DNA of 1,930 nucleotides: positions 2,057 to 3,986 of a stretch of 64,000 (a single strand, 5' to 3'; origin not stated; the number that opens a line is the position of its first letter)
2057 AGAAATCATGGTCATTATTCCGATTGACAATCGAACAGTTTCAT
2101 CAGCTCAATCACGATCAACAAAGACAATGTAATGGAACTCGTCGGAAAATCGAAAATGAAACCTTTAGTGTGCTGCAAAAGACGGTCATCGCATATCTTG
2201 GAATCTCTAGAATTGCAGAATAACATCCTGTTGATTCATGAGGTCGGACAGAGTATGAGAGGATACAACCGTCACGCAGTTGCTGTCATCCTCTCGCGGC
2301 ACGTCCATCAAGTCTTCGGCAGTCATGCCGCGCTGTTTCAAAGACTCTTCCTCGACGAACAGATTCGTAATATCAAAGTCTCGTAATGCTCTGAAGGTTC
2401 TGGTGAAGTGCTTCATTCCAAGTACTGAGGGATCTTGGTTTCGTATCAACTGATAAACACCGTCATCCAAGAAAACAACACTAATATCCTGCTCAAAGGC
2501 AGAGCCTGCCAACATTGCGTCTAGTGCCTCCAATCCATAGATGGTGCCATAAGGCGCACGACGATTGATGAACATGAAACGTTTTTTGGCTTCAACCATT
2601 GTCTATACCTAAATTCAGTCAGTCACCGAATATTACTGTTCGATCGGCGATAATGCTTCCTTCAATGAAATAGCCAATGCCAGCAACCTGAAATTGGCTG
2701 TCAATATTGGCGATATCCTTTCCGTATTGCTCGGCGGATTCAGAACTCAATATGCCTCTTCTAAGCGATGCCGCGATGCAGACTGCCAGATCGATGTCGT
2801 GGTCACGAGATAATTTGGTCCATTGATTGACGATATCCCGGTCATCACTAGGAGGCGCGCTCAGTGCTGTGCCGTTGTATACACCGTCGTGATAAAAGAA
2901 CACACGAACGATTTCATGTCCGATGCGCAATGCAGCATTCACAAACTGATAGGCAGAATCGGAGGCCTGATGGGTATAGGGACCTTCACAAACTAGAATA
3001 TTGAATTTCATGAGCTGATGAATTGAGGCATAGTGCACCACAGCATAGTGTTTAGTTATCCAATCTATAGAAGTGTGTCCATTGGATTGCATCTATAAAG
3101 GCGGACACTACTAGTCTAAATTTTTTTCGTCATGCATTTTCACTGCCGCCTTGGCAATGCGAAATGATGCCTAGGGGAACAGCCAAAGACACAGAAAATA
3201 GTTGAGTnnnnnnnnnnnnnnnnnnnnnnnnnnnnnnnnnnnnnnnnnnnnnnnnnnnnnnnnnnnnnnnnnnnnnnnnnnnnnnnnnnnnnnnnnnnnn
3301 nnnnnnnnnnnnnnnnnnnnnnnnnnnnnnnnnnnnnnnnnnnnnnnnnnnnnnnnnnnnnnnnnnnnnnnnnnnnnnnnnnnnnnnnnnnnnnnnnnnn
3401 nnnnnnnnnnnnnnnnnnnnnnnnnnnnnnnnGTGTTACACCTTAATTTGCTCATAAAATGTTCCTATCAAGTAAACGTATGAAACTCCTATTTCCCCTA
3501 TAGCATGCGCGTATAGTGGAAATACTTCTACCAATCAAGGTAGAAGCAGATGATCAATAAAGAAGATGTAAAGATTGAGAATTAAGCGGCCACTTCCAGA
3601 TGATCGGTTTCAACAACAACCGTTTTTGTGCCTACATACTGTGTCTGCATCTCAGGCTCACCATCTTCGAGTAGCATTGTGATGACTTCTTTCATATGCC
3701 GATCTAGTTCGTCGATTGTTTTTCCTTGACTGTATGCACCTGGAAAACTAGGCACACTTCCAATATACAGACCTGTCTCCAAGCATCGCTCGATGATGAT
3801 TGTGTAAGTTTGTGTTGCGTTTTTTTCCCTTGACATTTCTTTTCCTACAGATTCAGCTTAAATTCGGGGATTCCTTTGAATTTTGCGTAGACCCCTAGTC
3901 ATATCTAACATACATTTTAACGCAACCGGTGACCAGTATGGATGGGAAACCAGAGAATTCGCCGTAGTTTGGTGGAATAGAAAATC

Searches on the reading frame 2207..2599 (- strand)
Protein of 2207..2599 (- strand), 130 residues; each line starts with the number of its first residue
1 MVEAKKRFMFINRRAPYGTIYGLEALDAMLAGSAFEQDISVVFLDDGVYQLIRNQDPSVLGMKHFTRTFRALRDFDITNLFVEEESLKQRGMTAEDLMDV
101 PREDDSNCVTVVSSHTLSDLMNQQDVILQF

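Call 84: search_protein_families(library=pfam, proteins=[window:2207-2599:-], max_evalue=0.01)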
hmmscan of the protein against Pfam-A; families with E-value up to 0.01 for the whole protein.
window:2207-2599:- (130 aa): 1 family
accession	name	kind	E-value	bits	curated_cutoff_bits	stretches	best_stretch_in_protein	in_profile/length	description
PF02635.20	DsrE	-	6.7e-24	84.7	22.7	1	6-130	1-116/116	DsrE/DsrF-like family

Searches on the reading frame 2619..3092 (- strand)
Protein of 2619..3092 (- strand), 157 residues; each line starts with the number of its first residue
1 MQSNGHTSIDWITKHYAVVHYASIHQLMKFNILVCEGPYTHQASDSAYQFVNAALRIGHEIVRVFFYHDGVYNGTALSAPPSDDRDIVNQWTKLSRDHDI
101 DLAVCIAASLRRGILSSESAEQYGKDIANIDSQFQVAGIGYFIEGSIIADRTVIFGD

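Call 84: search_protein_families(library=pfam, proteins=[window:2619-3092:-], max_evalue=0.01)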
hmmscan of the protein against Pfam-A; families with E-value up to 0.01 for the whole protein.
window:2619-3092:- (157 aa): 1 family
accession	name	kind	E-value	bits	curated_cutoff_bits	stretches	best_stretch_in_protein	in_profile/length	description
PF02635.20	DsrE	-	1.2e-22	80.7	22.7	1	28-153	1-114/116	DsrE/DsrF-like family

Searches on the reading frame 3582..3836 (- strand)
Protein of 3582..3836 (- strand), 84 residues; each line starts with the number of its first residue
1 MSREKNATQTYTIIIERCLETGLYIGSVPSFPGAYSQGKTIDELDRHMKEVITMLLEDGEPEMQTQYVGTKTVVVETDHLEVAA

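Call 8: search_protein_families(library=pfam, proteins=[window:3582-3836:-], max_evalue=0.1)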
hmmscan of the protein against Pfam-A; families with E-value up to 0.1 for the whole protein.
window:3582-3836:- (84 aa): 2 families
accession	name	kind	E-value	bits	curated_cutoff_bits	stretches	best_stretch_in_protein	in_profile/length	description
PF15919.11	HicB_lk_antitox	-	3e-06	27.8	27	1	11-58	1-47/123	HicB_like antitoxin of bacterial toxin-antitoxin system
PF21748.3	UPF0150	-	0.00013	22.3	27.3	1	19-52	15-49/64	UPF0150-like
